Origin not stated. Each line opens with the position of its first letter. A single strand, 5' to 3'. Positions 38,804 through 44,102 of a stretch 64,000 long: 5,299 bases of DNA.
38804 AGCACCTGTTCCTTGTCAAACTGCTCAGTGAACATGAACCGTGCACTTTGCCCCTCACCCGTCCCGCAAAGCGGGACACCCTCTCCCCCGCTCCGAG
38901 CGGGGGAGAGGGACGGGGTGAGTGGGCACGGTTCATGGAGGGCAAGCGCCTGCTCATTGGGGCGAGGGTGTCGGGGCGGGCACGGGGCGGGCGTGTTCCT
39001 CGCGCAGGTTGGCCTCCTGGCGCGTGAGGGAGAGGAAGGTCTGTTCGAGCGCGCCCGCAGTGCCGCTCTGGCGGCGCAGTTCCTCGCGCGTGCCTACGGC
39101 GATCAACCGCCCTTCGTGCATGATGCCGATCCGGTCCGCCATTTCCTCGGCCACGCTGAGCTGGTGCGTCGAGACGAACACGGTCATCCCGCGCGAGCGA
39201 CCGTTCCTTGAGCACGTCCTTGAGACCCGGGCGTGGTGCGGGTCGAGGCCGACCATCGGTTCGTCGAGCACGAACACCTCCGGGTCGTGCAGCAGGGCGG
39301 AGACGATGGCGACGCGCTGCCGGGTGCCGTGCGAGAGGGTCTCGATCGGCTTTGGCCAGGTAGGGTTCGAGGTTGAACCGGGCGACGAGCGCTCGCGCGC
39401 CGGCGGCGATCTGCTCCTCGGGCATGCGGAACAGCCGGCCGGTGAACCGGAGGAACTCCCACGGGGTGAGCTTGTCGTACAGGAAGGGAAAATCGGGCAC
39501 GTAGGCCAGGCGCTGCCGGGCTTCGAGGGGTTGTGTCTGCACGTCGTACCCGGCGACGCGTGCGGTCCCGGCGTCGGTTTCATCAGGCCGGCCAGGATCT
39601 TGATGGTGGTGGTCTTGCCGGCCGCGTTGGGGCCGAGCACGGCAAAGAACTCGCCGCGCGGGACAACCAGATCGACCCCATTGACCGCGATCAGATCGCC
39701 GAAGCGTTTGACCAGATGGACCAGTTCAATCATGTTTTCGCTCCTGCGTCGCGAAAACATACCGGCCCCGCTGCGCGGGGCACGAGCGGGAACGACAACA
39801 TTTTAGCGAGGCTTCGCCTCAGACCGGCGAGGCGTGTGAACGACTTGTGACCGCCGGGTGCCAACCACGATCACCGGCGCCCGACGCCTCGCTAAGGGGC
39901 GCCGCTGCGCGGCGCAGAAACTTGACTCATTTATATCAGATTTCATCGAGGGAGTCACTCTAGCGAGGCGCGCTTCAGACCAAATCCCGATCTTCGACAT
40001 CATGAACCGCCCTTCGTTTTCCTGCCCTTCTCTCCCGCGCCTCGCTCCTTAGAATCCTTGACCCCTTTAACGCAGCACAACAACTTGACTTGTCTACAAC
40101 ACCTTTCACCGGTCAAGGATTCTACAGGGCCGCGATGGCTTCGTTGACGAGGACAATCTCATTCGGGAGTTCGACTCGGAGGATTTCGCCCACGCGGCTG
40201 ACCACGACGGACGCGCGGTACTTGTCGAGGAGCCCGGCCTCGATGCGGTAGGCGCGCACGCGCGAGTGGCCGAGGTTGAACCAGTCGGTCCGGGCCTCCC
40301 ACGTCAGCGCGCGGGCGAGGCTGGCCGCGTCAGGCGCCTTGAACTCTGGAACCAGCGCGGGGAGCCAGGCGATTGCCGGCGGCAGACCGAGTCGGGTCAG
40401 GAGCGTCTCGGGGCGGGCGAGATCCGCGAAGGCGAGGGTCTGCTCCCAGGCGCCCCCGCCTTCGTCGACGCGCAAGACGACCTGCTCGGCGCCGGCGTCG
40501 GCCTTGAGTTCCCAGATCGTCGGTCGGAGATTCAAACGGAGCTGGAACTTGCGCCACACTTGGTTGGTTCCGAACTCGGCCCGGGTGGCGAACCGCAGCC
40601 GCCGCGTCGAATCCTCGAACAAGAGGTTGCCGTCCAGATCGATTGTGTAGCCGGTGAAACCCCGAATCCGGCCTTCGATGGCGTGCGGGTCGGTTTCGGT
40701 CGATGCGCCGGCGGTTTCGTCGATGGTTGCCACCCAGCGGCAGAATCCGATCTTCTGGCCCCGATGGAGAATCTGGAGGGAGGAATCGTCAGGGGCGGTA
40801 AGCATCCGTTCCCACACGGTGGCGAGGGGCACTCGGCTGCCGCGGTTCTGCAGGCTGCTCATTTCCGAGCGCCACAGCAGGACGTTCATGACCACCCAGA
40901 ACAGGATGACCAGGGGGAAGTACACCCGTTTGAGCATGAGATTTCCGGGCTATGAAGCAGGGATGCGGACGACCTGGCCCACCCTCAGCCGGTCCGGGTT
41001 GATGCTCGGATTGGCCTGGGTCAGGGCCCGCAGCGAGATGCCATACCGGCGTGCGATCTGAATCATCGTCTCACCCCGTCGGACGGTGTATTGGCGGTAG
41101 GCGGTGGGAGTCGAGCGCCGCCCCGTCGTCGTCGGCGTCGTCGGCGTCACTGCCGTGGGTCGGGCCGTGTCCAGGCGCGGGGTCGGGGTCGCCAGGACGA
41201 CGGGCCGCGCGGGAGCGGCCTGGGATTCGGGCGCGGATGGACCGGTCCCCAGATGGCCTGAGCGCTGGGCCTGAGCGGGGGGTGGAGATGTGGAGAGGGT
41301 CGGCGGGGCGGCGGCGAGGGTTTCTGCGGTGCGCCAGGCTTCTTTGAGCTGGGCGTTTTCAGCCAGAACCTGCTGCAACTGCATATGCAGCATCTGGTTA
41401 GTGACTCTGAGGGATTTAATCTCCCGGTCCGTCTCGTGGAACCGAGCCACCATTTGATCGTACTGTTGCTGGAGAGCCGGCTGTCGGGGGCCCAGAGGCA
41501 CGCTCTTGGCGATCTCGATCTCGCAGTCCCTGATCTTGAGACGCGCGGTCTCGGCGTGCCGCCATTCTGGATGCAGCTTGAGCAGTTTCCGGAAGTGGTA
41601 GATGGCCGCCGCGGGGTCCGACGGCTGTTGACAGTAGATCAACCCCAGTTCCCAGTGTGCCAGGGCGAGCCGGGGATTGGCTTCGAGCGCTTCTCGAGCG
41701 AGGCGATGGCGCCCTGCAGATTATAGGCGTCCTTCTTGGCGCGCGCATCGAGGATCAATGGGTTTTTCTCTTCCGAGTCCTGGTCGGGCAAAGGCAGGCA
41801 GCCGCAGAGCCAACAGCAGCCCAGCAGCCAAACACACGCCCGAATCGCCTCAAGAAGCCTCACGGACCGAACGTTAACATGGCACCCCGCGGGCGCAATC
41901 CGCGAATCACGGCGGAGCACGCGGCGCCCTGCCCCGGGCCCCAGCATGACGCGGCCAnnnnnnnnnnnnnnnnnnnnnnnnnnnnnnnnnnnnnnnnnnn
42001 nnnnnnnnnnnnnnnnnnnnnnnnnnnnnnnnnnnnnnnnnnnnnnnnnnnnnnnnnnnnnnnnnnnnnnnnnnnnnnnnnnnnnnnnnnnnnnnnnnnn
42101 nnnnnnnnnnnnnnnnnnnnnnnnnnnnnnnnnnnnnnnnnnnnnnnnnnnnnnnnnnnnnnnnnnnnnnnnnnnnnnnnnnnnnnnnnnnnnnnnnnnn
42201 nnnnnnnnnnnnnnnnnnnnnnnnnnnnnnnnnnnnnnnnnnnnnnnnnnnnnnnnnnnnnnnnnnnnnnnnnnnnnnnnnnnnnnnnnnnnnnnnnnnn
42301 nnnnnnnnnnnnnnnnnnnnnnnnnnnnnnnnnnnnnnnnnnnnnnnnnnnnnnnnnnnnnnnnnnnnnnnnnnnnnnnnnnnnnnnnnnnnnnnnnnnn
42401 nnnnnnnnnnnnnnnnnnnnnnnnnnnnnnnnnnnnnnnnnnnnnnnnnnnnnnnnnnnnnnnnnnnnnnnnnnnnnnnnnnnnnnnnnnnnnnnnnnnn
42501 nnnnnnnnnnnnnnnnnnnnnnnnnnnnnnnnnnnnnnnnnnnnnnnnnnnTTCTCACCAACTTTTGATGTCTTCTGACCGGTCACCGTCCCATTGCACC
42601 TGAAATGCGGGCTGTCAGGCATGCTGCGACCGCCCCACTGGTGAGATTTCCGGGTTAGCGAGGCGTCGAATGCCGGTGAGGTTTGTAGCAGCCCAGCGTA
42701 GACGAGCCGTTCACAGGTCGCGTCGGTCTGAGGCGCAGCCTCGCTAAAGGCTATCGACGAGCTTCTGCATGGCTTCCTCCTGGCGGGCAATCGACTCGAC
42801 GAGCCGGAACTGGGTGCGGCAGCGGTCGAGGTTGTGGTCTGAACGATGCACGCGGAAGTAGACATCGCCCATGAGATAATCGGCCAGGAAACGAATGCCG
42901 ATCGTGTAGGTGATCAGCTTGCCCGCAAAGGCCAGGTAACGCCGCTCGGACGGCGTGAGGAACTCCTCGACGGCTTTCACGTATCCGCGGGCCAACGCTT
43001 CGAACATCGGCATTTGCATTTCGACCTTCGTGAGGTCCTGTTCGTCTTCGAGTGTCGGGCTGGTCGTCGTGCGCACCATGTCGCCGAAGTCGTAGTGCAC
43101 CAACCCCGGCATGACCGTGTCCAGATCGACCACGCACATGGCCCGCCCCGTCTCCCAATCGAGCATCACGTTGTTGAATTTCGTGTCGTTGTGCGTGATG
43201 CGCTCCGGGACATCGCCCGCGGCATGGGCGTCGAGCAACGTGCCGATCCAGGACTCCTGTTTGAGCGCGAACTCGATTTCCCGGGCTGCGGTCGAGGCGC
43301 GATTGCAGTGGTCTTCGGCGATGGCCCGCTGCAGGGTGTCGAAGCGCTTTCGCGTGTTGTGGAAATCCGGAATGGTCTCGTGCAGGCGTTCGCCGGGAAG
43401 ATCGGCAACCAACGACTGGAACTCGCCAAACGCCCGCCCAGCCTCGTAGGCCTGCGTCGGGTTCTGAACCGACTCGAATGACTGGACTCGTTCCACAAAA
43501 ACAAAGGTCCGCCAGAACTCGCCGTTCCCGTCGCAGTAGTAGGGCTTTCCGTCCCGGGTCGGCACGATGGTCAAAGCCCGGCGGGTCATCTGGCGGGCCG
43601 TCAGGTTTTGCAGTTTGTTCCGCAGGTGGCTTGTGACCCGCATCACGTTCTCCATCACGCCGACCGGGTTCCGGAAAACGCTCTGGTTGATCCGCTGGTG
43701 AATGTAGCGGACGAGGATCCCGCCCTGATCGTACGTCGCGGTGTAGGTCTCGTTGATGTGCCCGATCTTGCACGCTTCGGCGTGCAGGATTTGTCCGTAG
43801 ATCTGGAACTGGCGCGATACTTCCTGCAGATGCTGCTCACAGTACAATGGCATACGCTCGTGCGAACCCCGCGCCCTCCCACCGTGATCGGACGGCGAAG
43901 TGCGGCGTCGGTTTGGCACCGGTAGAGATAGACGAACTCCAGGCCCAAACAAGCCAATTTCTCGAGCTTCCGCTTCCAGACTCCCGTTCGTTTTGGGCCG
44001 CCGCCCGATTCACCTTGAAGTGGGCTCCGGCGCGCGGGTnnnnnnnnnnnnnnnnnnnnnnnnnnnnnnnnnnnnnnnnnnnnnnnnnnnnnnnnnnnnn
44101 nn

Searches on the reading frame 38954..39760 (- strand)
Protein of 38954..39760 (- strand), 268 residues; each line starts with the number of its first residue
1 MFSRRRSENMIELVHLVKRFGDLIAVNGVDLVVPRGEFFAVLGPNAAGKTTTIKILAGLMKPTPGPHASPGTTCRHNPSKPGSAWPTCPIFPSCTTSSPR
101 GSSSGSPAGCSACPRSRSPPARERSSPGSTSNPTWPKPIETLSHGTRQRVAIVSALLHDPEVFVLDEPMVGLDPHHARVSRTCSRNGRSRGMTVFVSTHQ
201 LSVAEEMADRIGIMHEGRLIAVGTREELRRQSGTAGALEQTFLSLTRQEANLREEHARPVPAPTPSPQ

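Call 12: search_protein_families(library=pfam, proteins=[window:38954-39760:-])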
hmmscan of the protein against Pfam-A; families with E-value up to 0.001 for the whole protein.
window:38954-39760:- (268 aa): 2 families
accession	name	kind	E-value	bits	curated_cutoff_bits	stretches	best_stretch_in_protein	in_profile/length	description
PF00005.33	ABC_tran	-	5.7e-17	63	25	2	27-66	2-41/137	ABC transporter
PF13304.12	AAA_21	-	4.1e-09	37.4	27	1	138-202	234-301/304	AAA domain, putative AbiEii toxin, Type IV TA system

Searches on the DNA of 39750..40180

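Call 84: search_rna_families(source=window, start=39750, end=40180, threshold=evalue, max_evalue=1)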
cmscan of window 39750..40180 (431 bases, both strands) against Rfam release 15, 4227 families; matches with E-value up to 1: 2.
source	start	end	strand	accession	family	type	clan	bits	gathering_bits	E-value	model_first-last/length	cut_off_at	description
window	40049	40125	-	RF04267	mir-362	Gene; miRNA;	-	18.7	80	0.17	1-65/65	no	mir-362 microRNA precursor family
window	40049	40125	+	RF04267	mir-362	Gene; miRNA;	-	18.4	80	0.22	1-65/65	no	mir-362 microRNA precursor family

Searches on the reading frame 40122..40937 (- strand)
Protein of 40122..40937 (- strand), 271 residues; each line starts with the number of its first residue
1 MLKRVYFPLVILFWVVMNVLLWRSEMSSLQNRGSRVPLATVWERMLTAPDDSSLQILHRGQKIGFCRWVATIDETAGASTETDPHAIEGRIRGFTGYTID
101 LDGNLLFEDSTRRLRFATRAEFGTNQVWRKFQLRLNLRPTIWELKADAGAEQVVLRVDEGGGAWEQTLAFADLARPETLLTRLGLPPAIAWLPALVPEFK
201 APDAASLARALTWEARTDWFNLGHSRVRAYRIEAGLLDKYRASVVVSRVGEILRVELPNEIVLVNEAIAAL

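Call 12: search_protein_families(library=pfam, proteins=[window:40122-40937:-])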
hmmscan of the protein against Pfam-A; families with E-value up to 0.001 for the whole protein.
window:40122-40937:- (271 aa): 0 families

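Call 76: find_homologous_proteins(query=window:40122-40937:-, max_evalue=1e-40)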
Query window:40122-40937:- (271 aa): 788 proteins with E <= 1e-40 among 7528 candidates; the best 120 are listed.
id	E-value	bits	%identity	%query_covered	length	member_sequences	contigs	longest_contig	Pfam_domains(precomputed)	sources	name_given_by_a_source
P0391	2.4e-172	589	98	100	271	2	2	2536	-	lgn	-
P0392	8.3e-129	447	75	100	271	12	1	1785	-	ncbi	-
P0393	1.9e-127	442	72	100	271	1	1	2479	-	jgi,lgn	-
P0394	4.5e-102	359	60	100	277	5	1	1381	-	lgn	-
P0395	5.4e-96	339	57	99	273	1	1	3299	-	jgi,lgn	jgi:hypothetical protein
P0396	2.9e-93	330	55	100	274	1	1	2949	-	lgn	-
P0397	9.5e-93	328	63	85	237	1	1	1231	-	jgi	-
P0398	6.4e-90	319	57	100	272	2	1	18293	-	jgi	jgi:hypothetical protein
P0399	8.9e-90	319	54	100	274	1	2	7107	-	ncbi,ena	-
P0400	2.4e-89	317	55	100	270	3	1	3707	-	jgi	-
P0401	4.1e-89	316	52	99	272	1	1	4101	-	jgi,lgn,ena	-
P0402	1.5e-88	315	55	99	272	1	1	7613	-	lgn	-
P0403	2.5e-88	314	50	100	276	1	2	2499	-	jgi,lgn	-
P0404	1.9e-87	311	54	99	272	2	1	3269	-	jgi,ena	-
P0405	3.5e-87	310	54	100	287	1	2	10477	-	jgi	jgi:hypothetical protein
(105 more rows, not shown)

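Call 77: find_encoding_contigs(protein=P0391, flank=3000, max_places=4)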
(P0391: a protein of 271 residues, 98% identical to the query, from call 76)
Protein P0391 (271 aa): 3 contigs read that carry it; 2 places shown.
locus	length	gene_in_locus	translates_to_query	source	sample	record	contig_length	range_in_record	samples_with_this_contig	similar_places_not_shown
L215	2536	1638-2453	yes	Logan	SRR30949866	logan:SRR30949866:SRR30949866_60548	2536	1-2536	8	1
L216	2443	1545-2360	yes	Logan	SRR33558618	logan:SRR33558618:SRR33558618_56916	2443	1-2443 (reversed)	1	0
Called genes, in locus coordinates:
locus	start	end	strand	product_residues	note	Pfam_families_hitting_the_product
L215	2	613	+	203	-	?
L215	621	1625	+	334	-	PF13414:TPR_11 (weak), PF01476:LysM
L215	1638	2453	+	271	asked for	-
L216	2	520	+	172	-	?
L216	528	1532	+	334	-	PF13414:TPR_11 (weak), PF01476:LysM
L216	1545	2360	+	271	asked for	-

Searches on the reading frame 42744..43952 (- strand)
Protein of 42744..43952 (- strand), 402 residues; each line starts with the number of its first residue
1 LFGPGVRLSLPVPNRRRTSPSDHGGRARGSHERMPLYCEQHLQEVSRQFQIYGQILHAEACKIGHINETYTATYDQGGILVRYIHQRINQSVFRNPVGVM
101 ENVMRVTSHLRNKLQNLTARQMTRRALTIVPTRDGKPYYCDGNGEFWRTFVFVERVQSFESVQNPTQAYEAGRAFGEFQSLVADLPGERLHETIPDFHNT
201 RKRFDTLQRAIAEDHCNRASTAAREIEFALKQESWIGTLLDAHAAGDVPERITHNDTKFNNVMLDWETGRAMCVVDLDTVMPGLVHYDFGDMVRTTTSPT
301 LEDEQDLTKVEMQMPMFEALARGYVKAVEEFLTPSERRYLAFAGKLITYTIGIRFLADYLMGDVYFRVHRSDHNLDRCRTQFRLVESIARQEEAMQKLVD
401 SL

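Call 12: search_protein_families(library=pfam, proteins=[window:42744-43952:-])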
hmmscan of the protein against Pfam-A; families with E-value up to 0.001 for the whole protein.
window:42744-43952:- (402 aa): 1 family
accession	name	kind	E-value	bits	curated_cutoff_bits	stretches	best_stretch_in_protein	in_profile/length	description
PF01636.29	APH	-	1.8e-16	61.1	23.2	1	63-303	7-219/239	Phosphotransferase enzyme family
